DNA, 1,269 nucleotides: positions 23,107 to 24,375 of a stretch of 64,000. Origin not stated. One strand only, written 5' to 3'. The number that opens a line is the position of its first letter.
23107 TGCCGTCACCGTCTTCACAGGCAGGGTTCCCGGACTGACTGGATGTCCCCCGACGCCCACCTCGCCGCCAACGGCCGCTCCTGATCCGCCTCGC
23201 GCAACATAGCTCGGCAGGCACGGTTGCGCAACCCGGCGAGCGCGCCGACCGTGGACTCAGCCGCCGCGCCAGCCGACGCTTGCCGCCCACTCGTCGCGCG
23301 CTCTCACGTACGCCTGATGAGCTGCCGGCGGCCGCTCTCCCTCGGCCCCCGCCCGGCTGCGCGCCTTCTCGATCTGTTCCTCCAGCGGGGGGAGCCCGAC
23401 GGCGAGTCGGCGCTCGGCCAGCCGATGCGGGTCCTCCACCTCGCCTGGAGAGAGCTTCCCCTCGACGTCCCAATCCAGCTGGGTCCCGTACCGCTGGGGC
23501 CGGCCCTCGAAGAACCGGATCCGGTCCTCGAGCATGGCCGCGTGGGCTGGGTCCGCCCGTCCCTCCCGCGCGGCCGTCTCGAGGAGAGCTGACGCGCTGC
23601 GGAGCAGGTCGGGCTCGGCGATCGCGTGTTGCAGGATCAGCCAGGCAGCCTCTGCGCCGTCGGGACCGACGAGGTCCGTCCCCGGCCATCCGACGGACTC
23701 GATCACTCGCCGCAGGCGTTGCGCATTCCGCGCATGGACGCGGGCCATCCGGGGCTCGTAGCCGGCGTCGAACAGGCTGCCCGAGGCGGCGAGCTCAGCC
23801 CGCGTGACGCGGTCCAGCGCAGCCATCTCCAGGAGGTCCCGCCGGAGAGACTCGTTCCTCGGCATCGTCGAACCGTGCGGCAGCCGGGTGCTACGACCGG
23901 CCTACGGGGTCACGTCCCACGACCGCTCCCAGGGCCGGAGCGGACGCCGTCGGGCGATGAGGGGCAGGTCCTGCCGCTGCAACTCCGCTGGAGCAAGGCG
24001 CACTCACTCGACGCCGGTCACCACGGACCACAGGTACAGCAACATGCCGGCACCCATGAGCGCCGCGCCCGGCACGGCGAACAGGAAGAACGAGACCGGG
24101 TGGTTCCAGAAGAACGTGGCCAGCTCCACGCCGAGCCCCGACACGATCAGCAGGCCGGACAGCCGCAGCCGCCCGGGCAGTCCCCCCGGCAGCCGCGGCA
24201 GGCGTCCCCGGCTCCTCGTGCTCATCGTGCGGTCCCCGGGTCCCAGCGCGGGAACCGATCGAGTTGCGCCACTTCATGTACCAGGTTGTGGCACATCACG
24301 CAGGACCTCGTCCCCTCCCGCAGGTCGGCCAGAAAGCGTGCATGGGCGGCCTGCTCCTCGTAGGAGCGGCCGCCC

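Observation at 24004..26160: HAO-family octahaem cytochrome c with a NapC/NirT tetrahaem partner and a coupled small membrane protein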

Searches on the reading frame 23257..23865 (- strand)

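Call 35: search_protein_families(library=pfam, proteins=[window:23257-23865:-], max_evalue=0.001)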
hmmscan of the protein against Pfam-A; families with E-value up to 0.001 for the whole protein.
window:23257-23865:- (202 aa): 1 family
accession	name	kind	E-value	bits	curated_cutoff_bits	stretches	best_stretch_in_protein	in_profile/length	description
PF20329.3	DUF6624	-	8.5e-19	68.1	27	1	7-166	3-162/173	Family of unknown function (DUF6624)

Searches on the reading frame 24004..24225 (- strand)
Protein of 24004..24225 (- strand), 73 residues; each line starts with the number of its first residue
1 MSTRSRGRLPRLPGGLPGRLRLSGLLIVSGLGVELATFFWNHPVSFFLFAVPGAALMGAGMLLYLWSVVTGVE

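Call 3: search_protein_families(library=pfam, proteins=[window:24004-24225:-], max_evalue=1)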
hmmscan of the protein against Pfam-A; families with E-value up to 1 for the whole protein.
window:24004-24225:- (73 aa): 0 families

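Call 4: search_protein_families(library=ncbifam, proteins=[window:24004-24225:-], max_evalue=1)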
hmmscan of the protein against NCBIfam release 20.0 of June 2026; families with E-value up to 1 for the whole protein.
window:24004-24225:- (73 aa): 0 families

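Call 58: find_homologous_proteins(query=A2, max_evalue=0.001)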
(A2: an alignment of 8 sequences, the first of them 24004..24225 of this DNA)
Query A2 (8 sequences) (73 aa, profile of the alignment): 319 proteins with E <= 0.001 among 8000 candidates; the best 120 are listed.
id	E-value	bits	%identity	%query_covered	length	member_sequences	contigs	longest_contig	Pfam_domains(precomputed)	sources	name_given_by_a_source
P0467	1.1e-32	129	78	95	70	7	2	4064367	-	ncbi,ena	-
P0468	3.4e-32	128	83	95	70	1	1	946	-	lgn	-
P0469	1.5e-31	126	81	95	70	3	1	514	-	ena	-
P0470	1.6e-31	126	87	95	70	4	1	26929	-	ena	-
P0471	1.7e-31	126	84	95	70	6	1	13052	-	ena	-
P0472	1.9e-31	125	81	100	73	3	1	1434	-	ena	-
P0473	2.2e-31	125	75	95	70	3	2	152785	-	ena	-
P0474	2.2e-31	125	97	100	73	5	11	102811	-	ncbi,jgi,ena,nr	ncbi:MAG: hypothetical protein J4F37_07375 [Acidobacteria bacterium]|nr:hypothetical protein [Acidob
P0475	3.1e-31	125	81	95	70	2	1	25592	-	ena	-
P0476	3.4e-31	125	71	95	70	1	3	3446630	-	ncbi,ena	-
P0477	6.5e-31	124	78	95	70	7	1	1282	-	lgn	-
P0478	7.6e-31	123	83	95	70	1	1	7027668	-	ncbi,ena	-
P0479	7.8e-31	123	74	95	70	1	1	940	-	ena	-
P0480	7.9e-31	123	75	95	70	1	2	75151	-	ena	-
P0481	1.1e-30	123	70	95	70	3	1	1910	-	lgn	-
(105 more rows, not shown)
